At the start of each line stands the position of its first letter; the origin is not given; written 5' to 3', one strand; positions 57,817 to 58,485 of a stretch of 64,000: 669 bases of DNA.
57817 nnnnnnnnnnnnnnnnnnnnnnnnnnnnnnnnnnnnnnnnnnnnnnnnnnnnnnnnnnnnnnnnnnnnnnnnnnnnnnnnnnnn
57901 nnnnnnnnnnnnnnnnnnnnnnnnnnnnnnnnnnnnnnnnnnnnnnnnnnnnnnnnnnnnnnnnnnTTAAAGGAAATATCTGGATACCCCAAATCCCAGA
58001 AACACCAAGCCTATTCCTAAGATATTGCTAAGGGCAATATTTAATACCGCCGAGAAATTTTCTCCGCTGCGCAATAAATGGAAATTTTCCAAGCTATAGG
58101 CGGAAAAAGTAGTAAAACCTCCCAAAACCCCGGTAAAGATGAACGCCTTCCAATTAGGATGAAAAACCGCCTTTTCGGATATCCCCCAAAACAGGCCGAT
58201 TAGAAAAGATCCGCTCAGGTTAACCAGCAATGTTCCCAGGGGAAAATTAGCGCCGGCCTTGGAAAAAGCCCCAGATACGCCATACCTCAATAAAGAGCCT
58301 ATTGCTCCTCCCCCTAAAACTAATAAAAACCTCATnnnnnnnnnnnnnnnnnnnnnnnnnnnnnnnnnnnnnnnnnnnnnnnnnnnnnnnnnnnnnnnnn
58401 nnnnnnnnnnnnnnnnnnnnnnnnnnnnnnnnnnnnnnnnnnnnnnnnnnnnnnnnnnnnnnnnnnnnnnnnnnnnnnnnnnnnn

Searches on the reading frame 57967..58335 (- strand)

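Call 4: search_protein_families(library=pfam, proteins=[window:57967-58335:-], max_evalue=0.1)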
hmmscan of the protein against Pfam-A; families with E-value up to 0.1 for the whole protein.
window:57967-58335:- (122 aa): 1 family
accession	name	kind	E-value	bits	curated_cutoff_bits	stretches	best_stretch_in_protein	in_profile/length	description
PF02537.21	CRCB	-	6.5e-28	97.5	32.9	1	4-115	1-103/103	CrcB-like protein, Camphor Resistance (CrcB)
